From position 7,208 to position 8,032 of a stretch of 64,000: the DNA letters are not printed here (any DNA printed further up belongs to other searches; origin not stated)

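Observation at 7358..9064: Orphan MamK-like actin-family ATPase with an uncharacterised upstream partner gene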

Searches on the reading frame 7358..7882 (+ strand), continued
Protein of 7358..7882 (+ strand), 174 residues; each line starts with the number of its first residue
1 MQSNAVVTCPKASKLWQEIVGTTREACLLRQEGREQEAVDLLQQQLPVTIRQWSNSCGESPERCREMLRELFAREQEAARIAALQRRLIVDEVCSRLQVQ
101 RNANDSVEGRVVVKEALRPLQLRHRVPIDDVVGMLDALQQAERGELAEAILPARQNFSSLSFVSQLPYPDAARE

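Call 90: search_protein_families(library=ncbifam, proteins=[L121:6811-7971:+, L122:4677-5786:+, L123:4693-5808:+, L124:1355-2503:+], max_evalue=1e-10)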
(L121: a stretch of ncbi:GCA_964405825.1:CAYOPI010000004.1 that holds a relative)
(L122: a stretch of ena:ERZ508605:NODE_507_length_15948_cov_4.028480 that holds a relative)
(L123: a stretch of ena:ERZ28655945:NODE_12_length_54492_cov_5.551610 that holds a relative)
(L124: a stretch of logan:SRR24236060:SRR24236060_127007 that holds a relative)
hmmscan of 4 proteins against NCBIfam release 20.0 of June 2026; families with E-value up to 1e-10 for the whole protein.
L121:6811-7971:+ (387 aa): 4 families
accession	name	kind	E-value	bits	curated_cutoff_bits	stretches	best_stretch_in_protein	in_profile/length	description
NF053558.1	BeeR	equivalog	3.4e-153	509.7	530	1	40-386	3-349/349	BeeR family actin-like protein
NF040964.1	MamK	subfamily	5.9e-68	229.4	400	1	40-385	3-330/335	MamK family actin-like protein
NF010539.0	PRK13927.1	subfamily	7.8e-15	54.6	293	1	102-344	62-303/339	rod shape-determining protein MreB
TIGR00904.1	mreB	subfamily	1.7e-13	50.3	365.75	1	103-344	63-303/334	MreB/Mrl family cell shape determining protein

L122:4677-5786:+ (370 aa): 4 families
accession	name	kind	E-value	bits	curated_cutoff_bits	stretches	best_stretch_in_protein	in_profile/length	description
NF053558.1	BeeR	equivalog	3e-154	513.2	530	1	23-369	1-349/349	BeeR family actin-like protein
NF040964.1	MamK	subfamily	5.4e-64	216.3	400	1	23-368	1-330/335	MamK family actin-like protein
NF010539.0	PRK13927.1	subfamily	5.5e-17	61.7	293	1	25-326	9-302/339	rod shape-determining protein MreB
TIGR00904.1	mreB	subfamily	1.9e-13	50.2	365.75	1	88-326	63-302/334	MreB/Mrl family cell shape determining protein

L123:4693-5808:+ (372 aa): 5 families
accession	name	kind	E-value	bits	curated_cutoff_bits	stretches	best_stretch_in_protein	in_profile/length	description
NF053558.1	BeeR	equivalog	2.7e-170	566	530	1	23-371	1-349/349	BeeR family actin-like protein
NF040964.1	MamK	subfamily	5.4e-66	222.9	400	1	23-370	1-330/335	MamK family actin-like protein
NF010539.0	PRK13927.1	subfamily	4.2e-22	78.5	293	1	25-330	9-304/339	rod shape-determining protein MreB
TIGR00904.1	mreB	subfamily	8.3e-19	67.8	365.75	1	25-329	5-303/334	MreB/Mrl family cell shape determining protein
NF010540.1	PRK13929.1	exception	2.1e-17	63.2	515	1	25-330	7-302/334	rod-share determining protein MreBH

L124:1355-2503:+ (383 aa): 5 families
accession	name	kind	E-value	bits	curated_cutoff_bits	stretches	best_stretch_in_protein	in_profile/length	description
NF053558.1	BeeR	equivalog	2.6e-155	516.7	530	1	35-383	1-349/349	BeeR family actin-like protein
NF040964.1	MamK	subfamily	1.6e-67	227.9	400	1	35-382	1-330/335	MamK family actin-like protein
NF010539.0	PRK13927.1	subfamily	2e-19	69.7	293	1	37-339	9-301/339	rod shape-determining protein MreB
TIGR00904.1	mreB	subfamily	7.9e-16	58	365.75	1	98-340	61-302/334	MreB/Mrl family cell shape determining protein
NF010540.1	PRK13929.1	exception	1.6e-13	50.4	515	1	37-337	7-297/334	rod-share determining protein MreBH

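Call 91: find_encoding_contigs(protein=P0309, flank=4000, max_places=1)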
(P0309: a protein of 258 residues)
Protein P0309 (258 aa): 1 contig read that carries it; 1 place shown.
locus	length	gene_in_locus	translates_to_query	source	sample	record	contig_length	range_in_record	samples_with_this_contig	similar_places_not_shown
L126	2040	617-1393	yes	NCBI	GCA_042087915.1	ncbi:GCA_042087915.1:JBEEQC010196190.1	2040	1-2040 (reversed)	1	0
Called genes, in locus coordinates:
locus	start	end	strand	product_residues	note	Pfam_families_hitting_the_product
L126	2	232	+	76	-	?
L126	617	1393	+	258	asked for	-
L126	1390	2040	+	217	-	?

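Call 92: find_encoding_contigs(protein=P0262, flank=4000, max_places=1)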
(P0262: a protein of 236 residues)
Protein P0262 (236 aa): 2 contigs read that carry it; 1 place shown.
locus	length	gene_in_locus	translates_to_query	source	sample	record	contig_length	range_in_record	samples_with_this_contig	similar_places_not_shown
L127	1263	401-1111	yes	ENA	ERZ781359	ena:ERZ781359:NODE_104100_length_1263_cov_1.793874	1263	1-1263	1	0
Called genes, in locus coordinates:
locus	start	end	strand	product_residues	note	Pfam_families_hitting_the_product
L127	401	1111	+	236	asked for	-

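Call 97: find_encoding_contigs(protein=P0279, flank=4000, max_places=1)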
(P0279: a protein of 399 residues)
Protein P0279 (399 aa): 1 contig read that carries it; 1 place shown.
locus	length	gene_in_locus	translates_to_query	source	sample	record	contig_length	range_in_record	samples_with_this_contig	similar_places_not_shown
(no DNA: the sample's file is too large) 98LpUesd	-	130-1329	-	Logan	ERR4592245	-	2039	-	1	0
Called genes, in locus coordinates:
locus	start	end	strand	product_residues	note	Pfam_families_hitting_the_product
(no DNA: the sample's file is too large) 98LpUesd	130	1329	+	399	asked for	-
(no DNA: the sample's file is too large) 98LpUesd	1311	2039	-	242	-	?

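Call 98: find_encoding_contigs(protein=P0300, flank=4000, max_places=1)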
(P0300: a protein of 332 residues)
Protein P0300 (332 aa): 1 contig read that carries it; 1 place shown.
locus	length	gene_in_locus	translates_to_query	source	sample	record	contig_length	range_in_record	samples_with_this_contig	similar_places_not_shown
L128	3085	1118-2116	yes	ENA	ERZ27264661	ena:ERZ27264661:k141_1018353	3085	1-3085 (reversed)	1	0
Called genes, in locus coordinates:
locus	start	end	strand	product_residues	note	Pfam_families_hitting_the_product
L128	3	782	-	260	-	?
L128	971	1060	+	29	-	-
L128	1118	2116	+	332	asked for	-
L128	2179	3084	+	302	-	?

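Call 99: find_encoding_contigs(protein=P0272, flank=4000, max_places=1)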
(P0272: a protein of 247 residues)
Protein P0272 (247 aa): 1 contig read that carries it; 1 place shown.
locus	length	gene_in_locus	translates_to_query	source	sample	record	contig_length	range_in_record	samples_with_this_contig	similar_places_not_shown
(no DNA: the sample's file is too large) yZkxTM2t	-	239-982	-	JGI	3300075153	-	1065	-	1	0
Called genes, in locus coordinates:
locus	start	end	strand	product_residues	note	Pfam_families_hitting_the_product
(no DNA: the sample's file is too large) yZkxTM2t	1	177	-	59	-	?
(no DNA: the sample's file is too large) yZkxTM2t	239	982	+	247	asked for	-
